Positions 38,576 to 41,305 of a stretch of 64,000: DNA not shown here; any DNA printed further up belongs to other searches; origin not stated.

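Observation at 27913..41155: Eight-gene, translationally coupled MoxR-DUF58-VWA (Bat-like) cluster extended by an ABC-2 exporter and giant membrane proteins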

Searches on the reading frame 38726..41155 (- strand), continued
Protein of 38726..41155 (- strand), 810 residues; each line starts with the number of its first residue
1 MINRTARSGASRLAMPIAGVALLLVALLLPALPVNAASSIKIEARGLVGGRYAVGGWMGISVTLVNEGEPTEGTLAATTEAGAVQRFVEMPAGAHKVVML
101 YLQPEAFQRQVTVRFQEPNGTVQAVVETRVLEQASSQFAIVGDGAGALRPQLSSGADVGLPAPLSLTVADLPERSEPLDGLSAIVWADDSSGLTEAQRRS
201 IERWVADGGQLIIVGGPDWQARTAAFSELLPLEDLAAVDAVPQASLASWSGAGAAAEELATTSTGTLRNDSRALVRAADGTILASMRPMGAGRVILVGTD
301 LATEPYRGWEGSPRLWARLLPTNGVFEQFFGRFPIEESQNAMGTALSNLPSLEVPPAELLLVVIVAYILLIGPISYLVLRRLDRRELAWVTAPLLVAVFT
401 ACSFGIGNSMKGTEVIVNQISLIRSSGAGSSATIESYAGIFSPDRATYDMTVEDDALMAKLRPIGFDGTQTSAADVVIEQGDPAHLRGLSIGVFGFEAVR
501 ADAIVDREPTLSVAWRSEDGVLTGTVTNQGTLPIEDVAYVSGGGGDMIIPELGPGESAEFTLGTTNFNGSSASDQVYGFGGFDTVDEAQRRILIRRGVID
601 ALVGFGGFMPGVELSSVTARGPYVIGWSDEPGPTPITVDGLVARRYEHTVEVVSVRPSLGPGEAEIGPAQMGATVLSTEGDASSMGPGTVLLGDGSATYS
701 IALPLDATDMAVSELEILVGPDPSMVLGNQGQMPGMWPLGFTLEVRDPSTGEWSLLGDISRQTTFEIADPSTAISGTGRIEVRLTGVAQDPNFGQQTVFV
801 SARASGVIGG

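Call 34: find_encoding_contigs(protein=P0315, flank=10000, max_places=1)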
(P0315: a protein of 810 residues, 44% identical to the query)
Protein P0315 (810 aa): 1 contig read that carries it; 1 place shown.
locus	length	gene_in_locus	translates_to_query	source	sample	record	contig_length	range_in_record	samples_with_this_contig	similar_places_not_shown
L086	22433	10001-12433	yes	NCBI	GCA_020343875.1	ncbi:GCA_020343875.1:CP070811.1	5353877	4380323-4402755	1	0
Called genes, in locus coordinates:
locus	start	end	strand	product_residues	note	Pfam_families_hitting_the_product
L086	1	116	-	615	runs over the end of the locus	-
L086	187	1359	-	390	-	PF02317:Octopine_DH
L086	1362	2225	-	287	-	PF01418:HTH_6, PF01380:SIS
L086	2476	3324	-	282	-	PF03099:BPL_LplA_LipB, PF02237:BPL_C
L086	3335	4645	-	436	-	PF11700:ATG22, PF13347:MFS_2 (weak), PF07690:MFS_1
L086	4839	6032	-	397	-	PF07690:MFS_1, PF12832:MFS_1_like (weak), PF00083:Sugar_tr (weak), PF07690:MFS_1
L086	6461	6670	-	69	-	-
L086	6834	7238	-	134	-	PF10391:DNA_pol_lambd_f (faint), PF11731:Cdd1 (faint), PF14520:HHH_5 (weak), PF14229:DUF4332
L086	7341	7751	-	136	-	PF00903:Glyoxalase, PF12681:Glyoxalase_2, PF18029:Glyoxalase_6 (weak)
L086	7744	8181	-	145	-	PF03061:4HBT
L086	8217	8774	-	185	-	PF02659:Mntp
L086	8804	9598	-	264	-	PF11345:DUF3147 (weak)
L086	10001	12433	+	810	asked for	-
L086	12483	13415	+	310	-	PF00005:ABC_tran, PF13304:AAA_21, PF13732:DrrA1-3_C (weak)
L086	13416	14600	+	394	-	PF12679:ABC2_membrane_2, PF12698:ABC2_membrane_3 (weak)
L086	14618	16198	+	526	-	-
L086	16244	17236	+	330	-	PF20030:bpMoxR, PF00004:AAA (weak), PF07726:AAA_3, PF07728:AAA_5, PF17863:AAA_lid_2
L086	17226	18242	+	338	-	PF01882:DUF58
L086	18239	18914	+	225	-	PF07690:MFS_1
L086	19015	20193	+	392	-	PF01547:SBP_bac_1, PF13416:SBP_bac_8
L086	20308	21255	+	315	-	PF00528:BPD_transp_1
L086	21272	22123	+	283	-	PF00528:BPD_transp_1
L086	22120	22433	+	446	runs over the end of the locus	PF04734:Ceramidase_alk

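Call 35: find_encoding_contigs(protein=P0379, flank=10000, max_places=1)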
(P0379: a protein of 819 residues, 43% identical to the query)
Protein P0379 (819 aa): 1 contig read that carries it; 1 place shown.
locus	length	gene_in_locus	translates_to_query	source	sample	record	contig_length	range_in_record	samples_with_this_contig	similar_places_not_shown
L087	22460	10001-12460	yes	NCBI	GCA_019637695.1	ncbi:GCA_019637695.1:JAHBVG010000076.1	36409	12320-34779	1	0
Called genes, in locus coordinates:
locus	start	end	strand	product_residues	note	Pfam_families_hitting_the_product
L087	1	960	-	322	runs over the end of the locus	PF04168:Alpha-E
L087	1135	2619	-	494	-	PF04174:CP_ATPgrasp_1, PF14403:CP_ATPgrasp_2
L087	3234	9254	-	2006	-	-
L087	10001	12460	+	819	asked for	-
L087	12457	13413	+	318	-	PF00005:ABC_tran, PF13401:AAA_22 (faint), PF13304:AAA_21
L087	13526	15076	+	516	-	-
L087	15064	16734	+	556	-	-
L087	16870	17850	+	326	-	PF20030:bpMoxR, PF00493:MCM (weak), PF07726:AAA_3, PF07728:AAA_5, PF17863:AAA_lid_2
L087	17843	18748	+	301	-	PF01882:DUF58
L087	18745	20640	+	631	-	PF07584:BatA, PF00092:VWA (weak), PF13519:VWA_2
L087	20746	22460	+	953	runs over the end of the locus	PF05762:VWA_CoxE (faint), PF13519:VWA_2 (weak), PF00092:VWA, PF13519:VWA_2, PF07090:GATase1_like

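Call 36: find_encoding_contigs(protein=P0369, flank=10000, max_places=1)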
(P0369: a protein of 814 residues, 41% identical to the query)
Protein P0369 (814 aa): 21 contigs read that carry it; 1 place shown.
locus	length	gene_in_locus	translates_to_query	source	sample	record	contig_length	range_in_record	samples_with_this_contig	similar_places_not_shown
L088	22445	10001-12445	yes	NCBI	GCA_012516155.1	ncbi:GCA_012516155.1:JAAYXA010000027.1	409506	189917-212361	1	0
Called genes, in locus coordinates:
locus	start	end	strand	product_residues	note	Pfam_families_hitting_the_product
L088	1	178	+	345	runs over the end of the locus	PF03447:NAD_binding_3, PF00742:Homoserine_dh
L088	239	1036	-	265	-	PF00106:adh_short, PF08659:KR, PF13561:adh_short_C2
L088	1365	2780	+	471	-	PF03951:Gln-synt_N, PF00120:Gln-synt_C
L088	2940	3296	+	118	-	PF03091:CutA1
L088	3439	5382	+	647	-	PF16177:ACAS_N, PF00501:AMP-binding, PF13193:AMP-binding_C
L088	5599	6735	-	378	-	PF07005:SBD_N, PF17042:NBD_C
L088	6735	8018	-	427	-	PF09861:Lar_N, PF21113:LarA_C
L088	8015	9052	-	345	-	PF04166:PdxA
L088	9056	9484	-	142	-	PF01894:YjbQ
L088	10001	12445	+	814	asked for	-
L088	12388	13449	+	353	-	PF00005:ABC_tran, PF13304:AAA_21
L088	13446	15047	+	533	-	PF12679:ABC2_membrane_2 (weak), PF12698:ABC2_membrane_3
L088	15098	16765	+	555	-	-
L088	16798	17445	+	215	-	-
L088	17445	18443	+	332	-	PF20030:bpMoxR, PF00004:AAA (weak), PF07726:AAA_3, PF07728:AAA_5, PF17863:AAA_lid_2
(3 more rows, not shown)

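Call 37: find_encoding_contigs(protein=P0268, flank=10000, max_places=1)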
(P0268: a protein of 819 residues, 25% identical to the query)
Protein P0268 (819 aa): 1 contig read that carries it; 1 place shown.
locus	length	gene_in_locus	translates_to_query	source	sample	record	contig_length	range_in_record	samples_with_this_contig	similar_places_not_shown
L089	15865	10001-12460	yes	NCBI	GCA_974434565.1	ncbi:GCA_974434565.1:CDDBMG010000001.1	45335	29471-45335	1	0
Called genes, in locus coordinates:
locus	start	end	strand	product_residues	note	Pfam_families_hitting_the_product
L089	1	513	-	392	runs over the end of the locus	PF00155:Aminotran_1_2, PF00266:Aminotran_5 (weak), PF01053:Cys_Met_Meta_PP (weak), PF01212:Beta_elim_lyase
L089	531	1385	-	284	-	PF00106:adh_short, PF08659:KR, PF13561:adh_short_C2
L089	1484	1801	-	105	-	-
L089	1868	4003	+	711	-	PF13089:PP_kinase_N, PF02503:PP_kinase, PF17941:PP_kinase_C_1, PF13091:PLDc_2 (faint), PF13090:PP_kinase_C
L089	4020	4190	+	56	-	-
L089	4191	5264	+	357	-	PF05235:CHAD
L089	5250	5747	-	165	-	PF00300:His_Phos_1 (weak)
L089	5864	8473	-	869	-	PF00496:SBP_bac_5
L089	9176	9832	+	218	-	PF00072:Response_reg, PF00196:GerE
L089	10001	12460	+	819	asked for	-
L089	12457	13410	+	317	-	PF00005:ABC_tran, PF13304:AAA_21, PF13732:DrrA1-3_C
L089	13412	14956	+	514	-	PF12679:ABC2_membrane_2, PF12698:ABC2_membrane_3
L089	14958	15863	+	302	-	?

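Call 48: predict_structure(alignment_id=A4)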
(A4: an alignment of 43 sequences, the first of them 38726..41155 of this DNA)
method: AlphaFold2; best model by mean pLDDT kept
length: 810 residues; sequences in the alignment: 43
mean_pLDDT: 81.9   pTM: 0.81
mean pLDDT of the five models: 81.9, 81.7, 80.3, 79.1, 77.6
residues with pLDDT >= 90: 296; 70-90: 370; 50-70: 95; < 50: 49
segments of 3 or more residues with pLDDT < 50: 1-9, 33-35, 156-158, 324-332, 464-469, 565-567, 607-619
pLDDT, mean of each block of 10 residues (from residue 1): 42 64 77 61 91 86 91 88 88 92 84 84 75 77 83 60 87 90 92 93 88 95 93 96 93 92 94 93 92 92 90 85 49 65 83 61 84 87 86 84 72 80 77 89 80 91 52 74 90 77 89 80 89 94 84 95 59 82 76 89 60 40 87 88 88 80 81 84 76 90 86 92 71 71 92 92 90 88 88 77 85
secondary structure, 60 per line:
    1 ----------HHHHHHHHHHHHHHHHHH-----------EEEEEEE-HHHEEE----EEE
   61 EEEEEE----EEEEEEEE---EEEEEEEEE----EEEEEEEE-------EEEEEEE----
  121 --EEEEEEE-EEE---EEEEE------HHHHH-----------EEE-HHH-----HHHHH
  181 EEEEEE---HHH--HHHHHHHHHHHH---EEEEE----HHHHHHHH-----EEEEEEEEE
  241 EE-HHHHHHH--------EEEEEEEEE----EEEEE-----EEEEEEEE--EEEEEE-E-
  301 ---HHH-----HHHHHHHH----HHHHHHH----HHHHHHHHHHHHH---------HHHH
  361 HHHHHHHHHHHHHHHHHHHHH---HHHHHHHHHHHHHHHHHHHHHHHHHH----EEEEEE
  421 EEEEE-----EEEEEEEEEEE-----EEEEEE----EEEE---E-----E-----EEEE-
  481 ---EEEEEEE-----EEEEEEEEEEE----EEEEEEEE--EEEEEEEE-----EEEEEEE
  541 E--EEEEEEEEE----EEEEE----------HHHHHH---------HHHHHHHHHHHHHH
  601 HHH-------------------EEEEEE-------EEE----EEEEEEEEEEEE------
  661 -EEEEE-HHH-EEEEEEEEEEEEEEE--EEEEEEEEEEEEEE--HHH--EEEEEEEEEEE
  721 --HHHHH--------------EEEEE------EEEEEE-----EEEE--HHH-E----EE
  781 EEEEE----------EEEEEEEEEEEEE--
elements in order (helices of 4 or more, strands of 3 or more residues): H11-28 E40-46 E51-53 E58-66 E71-78 E82-90 E95-102 E110-116 E123-129 E131-133 E137-141 H148-152 E164-166 H176-180 E181-186 H195-206 E210-214 H219-226 E232-242 H244-250 E259-267 E272-276 E282-289 E292-297 H312-319 H324-330 H335-347 H357-381 H385-410 E415-425 E431-441 E447-452 E457-460 E476-479 E484-490 E496-506 E511-518 E521-528 E534-541 E544-552 E557-561 H572-577 H587-603 E623-628 E636-638 E643-654 E662-666 E672-686 E689-702 E710-720 H723-727 E742-746 E753-758 E764-767 E779-785 E796-808

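Call 53: fold_search(model_id=the predicted structure, library=pdb)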
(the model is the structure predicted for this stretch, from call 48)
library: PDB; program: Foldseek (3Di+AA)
matches with E <= 10: 1398; with E <= 0.001: 140
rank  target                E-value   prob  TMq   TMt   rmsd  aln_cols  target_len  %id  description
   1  8hx6_B                5.3e-06  0.99  0.14  0.17  21.4       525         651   10  Crystal structure of 4-amino-4-deoxychorismate synthase from Streptomyces venezuelae (released 2023-10-18)
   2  3wnp_A                5.9e-06  0.54  0.11  0.13  31.9       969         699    8  D308A, F268V, D469Y, A513V, and Y515S quintuple mutant of Bacillus circulans T-3040 cycloisomaltooligosaccharide gluca (released 2014-02-05)
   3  7q62_A                7.8e-06  0.66  0.10  0.07  32.8       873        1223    8  Structure of TEV cleaved A2ML1 dimer (A2ML1-TT dimer) (released 2022-04-20)
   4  5x7g                  8.2e-06  0.51  0.12  0.13  33.2       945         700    9  Crystal Structure of Paenibacillus sp. 598K cycloisomaltooligosaccharide glucanotransferase (released 2017-04-26)
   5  7omi_CCC              1.2e-05  1.00  0.16  0.20  16.8       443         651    8  Bs164 in complex with mannocyclophellitol epoxide (released 2022-02-02)
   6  7op7_B                1.2e-05  0.75  0.10  0.10  30.3       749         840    9  Bacteroides thetaiotaomicron mannosidase GH2 with beta-manno-configured N-alkyl cyclophellitol aziridine (released 2022-02-02)
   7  3wnl_A                1.2e-05  0.41  0.10  0.12  31.7       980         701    8  D308A mutant of Bacillus circulans T-3040 cycloisomaltooligosaccharide glucanotransferase complexed with isomaltohexao (released 2014-02-05)
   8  3prx_B                1.4e-05  0.44  0.10  0.07  31.1       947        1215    8  Structure of Complement C5 in Complex with CVF and SSL7 (released 2011-01-19)
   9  7op6_B                1.8e-05  0.75  0.10  0.10  29.8       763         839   10  Bacteroides thetaiotaomicron mannosidase GH2 with beta-manno-configured cyclophellitol aziridine (released 2022-05-18)
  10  6t6g_BBB              2.0e-05  1.00  0.16  0.19  16.6       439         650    9  Bacteroides salyersiae GH164 beta-mannosidase in complex with noeuromycin (released 2020-01-01)
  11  8hx6_A                2.0e-05  0.97  0.14  0.16  21.4       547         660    9  Crystal structure of 4-amino-4-deoxychorismate synthase from Streptomyces venezuelae (released 2023-10-18)
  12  6d8g_A                2.0e-05  0.44  0.09  0.09  33.3       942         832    9  D341A D367A calcium binding mutant of Bacteroides uniformis beta-glucuronidase 2 (released 2018-10-17)
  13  8hx8_B                2.1e-05  0.96  0.14  0.17  21.1       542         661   11  Crystal structure of 4-amino-4-deoxychorismate synthase from Streptomyces venezuelae co-crystallized with chorismate (released 2023-10-18)
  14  5xb7_E                2.4e-05  1.00  0.14  0.16  10.2       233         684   13  GH42 alpha-L-arabinopyranosidase from Bifidobacterium animalis subsp. lactis Bl-04 (released 2017-11-01)
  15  6t6g_FFF              2.4e-05  1.00  0.15  0.18  17.0       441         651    8  Bacteroides salyersiae GH164 beta-mannosidase in complex with noeuromycin (released 2020-01-01)
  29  5fmr_A                4.9e-05  1.00  0.17  0.48   7.9       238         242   13  crIFT52 N-terminal domain (released 2016-03-09)
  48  5fmr_C                1.0e-04  1.00  0.17  0.48   7.3       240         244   11  crIFT52 N-terminal domain (released 2016-03-09)
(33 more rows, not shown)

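Call 72: search_dna_similar(query=window:38726-41155:-, collection=plasmids, mode=protein, max_evalue=0.001, max_rows=25)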
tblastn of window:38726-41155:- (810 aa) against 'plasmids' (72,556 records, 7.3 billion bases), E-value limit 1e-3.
Records with a match: 2; places in all: 2; records where one place covers at least 80% of the query: 0.
Best place of each record, by identity: <60% 2.
By first word of the organism name: Brevibacillus 1; Klebsiella 1.
By predicted mobility (MOB-suite, as given by PLSDB): non-mobilizable 2.
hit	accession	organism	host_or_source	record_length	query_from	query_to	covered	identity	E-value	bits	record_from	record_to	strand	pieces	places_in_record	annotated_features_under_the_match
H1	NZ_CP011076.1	Brevibacillus laterosporus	Oryza sativa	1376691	170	704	66%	21.6%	2e-10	72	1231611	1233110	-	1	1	none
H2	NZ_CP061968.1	Klebsiella pneumoniae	Homo sapiens,whole organism,bile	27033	292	547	32%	27.9%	4e-6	58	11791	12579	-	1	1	record has no annotation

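Call 73: get_annotated_region(hit=H1, flank=12000)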
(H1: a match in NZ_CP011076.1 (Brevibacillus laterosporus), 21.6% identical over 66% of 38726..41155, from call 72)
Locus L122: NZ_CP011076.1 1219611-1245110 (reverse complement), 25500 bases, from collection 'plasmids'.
description: Brevibacillus laterosporus strain B9 plasmid unnamed2, complete sequence
organism: Brevibacillus laterosporus (NCBI taxid 1465)
taxonomy: Bacteria; Bacillota; Bacilli; Bacillales; Paenibacillaceae; Brevibacillus; Brevibacillus laterosporus
host: -; source: Oryza sativa; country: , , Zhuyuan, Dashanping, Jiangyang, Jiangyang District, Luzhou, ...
typing (MOB-suite, as given by PLSDB): non-mobilizable
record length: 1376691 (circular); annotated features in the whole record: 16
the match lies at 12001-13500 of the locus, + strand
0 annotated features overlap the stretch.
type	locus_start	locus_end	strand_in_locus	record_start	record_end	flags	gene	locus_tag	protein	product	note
